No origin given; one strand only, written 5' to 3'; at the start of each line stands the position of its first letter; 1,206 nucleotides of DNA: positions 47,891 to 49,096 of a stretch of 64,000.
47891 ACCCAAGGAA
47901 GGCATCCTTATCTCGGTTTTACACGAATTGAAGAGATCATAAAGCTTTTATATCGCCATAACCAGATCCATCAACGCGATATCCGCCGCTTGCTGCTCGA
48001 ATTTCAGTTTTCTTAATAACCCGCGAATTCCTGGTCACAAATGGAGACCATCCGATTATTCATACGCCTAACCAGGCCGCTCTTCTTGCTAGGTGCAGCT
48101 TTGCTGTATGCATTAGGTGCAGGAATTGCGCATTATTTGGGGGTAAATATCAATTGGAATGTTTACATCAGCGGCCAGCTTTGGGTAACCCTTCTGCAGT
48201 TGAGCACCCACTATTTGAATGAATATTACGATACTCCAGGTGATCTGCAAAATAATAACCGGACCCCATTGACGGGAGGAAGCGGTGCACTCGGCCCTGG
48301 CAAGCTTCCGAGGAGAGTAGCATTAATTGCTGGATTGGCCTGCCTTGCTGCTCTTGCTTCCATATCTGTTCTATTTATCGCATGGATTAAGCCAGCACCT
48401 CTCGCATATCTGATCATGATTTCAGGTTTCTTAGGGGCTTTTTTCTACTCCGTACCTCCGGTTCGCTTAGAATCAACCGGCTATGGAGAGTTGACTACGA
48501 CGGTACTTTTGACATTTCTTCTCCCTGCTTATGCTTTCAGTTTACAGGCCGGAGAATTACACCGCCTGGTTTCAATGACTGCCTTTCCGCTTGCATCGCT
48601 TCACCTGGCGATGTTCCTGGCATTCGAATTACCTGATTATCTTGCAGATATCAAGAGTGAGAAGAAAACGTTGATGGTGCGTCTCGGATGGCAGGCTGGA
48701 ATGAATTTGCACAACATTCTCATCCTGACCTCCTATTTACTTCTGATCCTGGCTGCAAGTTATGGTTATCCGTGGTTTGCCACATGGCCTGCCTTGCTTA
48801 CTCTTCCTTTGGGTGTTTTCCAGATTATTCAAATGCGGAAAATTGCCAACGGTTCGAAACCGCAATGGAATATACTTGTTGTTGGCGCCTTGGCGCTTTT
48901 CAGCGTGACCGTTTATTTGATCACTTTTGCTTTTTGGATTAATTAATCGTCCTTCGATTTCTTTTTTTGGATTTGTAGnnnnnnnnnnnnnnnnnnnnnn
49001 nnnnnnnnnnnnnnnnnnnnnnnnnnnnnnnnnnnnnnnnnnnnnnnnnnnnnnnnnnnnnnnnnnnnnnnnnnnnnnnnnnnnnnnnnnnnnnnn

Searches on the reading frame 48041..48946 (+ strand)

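Call 52: search_protein_families(library=pfam, proteins=[window:48041-48946:+], max_evalue=0.001)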
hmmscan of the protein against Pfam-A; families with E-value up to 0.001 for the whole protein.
window:48041-48946:+ (301 aa): 1 family
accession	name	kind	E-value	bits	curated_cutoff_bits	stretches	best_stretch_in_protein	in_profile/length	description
PF01040.23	UbiA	-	3.3e-15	56.5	34.2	1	27-268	7-234/250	UbiA prenyltransferase family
